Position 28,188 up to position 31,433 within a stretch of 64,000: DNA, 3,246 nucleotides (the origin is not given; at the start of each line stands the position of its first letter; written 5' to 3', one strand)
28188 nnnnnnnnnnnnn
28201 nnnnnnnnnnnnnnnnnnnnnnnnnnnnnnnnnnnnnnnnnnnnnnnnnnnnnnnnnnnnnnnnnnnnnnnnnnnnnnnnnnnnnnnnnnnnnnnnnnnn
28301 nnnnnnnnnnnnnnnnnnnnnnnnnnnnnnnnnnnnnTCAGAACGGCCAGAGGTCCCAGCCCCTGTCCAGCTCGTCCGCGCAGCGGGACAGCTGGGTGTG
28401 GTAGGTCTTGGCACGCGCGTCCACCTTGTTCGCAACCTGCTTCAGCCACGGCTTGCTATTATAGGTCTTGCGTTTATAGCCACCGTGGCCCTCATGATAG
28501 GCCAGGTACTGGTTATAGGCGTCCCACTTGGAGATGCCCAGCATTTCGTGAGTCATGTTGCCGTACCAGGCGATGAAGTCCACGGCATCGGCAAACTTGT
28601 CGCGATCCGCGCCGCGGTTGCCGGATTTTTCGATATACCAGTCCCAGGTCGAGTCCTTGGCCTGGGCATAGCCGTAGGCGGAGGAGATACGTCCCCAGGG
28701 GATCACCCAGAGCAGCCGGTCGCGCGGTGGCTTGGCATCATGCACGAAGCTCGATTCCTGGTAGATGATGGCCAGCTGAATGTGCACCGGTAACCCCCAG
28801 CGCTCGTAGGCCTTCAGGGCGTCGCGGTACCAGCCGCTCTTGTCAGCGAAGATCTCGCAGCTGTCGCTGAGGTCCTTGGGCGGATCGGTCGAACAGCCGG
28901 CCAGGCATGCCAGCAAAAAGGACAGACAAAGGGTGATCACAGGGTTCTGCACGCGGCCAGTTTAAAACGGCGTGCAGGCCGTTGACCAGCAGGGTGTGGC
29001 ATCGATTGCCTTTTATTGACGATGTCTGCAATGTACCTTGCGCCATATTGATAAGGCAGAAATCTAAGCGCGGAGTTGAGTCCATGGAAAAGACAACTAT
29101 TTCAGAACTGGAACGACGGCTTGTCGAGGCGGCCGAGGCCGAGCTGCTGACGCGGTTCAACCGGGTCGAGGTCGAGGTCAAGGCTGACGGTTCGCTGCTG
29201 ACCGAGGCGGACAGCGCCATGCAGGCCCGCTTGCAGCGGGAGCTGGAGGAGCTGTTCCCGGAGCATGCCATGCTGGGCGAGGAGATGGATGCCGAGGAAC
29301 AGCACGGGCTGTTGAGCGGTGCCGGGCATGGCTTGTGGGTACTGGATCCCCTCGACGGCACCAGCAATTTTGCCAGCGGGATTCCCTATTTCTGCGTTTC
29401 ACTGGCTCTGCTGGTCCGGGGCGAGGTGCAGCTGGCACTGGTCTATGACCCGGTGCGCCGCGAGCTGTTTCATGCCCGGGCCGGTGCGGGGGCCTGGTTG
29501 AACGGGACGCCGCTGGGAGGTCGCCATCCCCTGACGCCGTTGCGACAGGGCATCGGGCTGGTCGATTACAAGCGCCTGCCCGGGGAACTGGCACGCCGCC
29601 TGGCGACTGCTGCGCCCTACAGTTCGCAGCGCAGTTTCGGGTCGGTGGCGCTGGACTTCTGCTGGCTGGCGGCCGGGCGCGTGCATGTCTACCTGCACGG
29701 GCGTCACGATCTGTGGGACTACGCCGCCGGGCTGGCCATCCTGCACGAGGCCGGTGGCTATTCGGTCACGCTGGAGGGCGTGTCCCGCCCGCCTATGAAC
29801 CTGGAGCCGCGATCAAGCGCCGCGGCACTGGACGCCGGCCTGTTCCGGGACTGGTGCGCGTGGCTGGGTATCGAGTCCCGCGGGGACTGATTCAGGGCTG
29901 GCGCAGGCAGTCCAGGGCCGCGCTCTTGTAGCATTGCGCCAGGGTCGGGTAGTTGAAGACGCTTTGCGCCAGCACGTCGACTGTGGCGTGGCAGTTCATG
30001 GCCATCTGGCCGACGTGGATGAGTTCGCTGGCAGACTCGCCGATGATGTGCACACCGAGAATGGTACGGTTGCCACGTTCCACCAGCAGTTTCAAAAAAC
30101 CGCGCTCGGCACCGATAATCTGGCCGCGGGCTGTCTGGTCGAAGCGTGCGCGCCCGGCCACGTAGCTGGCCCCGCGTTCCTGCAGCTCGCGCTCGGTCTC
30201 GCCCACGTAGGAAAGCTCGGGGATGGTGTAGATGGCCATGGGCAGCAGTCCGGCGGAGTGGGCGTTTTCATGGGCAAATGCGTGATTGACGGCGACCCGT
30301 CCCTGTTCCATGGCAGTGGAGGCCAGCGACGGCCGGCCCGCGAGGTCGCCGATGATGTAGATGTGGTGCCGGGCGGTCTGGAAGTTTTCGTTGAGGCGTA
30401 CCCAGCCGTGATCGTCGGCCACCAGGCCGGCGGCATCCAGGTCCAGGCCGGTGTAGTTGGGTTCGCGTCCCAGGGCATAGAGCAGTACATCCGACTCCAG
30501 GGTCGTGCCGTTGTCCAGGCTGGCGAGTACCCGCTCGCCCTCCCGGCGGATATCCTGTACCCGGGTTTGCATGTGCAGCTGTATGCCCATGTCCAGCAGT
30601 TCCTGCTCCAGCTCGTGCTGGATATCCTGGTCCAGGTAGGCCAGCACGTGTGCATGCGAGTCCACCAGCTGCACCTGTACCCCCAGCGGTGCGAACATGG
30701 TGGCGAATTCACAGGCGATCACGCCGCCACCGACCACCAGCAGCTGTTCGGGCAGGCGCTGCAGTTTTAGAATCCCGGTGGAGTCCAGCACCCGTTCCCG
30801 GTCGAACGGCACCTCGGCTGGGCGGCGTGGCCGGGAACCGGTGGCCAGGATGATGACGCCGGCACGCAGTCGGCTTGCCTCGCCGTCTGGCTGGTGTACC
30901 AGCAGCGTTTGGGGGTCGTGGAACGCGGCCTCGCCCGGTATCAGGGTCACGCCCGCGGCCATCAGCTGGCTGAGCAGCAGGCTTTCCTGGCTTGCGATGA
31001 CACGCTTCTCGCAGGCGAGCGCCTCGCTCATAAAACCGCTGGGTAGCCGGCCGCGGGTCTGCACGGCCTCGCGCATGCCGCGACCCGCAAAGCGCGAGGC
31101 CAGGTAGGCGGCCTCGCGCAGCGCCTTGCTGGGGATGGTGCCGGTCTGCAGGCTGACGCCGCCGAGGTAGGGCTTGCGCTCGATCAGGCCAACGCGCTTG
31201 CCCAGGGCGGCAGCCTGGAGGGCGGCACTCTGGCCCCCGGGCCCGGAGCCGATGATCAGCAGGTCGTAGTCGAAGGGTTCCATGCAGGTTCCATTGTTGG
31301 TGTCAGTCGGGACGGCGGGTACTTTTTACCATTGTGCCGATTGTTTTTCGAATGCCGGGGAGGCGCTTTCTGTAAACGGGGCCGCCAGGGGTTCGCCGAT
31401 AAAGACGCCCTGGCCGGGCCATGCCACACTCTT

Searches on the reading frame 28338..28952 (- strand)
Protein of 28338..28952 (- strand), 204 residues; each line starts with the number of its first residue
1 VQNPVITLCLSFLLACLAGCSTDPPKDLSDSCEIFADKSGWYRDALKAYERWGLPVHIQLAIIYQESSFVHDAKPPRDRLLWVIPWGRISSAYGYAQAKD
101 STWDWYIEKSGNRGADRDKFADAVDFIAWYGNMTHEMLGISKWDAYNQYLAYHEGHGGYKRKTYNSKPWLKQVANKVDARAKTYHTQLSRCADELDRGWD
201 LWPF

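Call 13: search_protein_families(library=pfam, proteins=[window:28338-28952:-], max_evalue=0.001)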
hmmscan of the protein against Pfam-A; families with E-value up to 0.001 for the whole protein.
window:28338-28952:- (204 aa): 2 families
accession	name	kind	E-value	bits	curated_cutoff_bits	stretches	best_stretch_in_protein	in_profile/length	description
PF19489.4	SLT_4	-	4.3e-81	271.4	27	1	9-191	2-184/184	Transglycosylase SLT domain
PF01464.25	SLT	-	2.4e-05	24.3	21.3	1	47-165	5-107/117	Transglycosylase SLT domain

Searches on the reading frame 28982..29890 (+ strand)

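Call 13: search_protein_families(library=pfam, proteins=[window:28982-29890:+], max_evalue=0.001)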
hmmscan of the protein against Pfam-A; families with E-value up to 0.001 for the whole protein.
window:28982-29890:+ (302 aa): 1 family
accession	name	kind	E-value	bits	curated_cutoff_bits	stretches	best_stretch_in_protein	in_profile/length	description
PF00459.30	Inositol_P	-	4.5e-48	164.5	27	1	42-277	7-251/271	Inositol monophosphatase family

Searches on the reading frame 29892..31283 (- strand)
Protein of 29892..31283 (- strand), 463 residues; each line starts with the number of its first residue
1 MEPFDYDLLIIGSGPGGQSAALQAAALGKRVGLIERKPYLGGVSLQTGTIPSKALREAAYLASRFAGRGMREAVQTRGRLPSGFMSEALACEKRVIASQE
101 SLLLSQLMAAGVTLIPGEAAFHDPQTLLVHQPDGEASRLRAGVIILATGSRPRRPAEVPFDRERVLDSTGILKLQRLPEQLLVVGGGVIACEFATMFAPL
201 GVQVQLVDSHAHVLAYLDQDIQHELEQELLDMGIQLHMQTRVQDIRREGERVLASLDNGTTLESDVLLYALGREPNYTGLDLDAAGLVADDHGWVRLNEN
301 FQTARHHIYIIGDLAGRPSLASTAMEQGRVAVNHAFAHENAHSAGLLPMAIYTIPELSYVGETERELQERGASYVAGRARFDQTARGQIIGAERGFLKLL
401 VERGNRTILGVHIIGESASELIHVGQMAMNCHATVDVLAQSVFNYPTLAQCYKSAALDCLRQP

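Call 13: search_protein_families(library=pfam, proteins=[window:29892-31283:-], max_evalue=0.001)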
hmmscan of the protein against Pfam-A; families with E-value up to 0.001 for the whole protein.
window:29892-31283:- (463 aa): 14 families
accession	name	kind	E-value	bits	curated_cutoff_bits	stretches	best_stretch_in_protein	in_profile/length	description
PF07992.20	Pyr_redox_2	-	2.8e-58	198.1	26.1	1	6-328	1-291/291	Pyridine nucleotide-disulphide oxidoreductase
PF02852.28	Pyr_redox_dim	-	8e-27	94.1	25.3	1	348-455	2-109/110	Pyridine nucleotide-disulphide oxidoreductase, dimerisation domain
PF00070.33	Pyr_redox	-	6.7e-23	81.4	22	1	181-251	2-72/82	Pyridine nucleotide-disulphide oxidoreductase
PF13738.12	Pyr_redox_3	-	2.4e-13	50.5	30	1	138-312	122-305/305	Pyridine nucleotide-disulphide oxidoreductase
PF12831.13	FAD_oxidored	-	5.9e-11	42.7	27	1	7-80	1-74/416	FAD dependent oxidoreductase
PF03486.20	HI0933_like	-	6.8e-08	32.7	50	0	7-41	2-36/244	HI0933-like protein Rossmann domain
PF13450.12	NAD_binding_8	-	8.6e-08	32.8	21.9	1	10-44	1-35/68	NAD(P)-binding Rossmann-like domain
PF01266.30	DAO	-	1.8e-06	28.2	27.9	1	7-72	1-70/353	FAD dependent oxidoreductase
PF01262.27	AlaDh_PNT_C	-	3.9e-06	26.9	23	0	178-226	28-77/214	Alanine dehydrogenase/PNT, C-terminal domain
PF00890.30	FAD_binding_2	-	1.8e-05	24.5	20.4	1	7-42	1-36/414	FAD binding domain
PF01134.28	GIDA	-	6.1e-05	22.7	22.1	0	7-36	1-30/391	Glucose inhibited division protein A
PF02737.24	3HCDH_N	-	9.3e-05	22.8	22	0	182-235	3-56/180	3-hydroxyacyl-CoA dehydrogenase, NAD binding domain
PF13478.12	XdhC_C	-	0.00078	20.4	29.7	0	181-279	1-73/125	XdhC Rossmann domain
PF13434.12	Lys_Orn_oxgnase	-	0.00093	18.9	21.3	0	128-196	133-206/339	L-lysine 6-monooxygenase/L-ornithine 5-monooxygenase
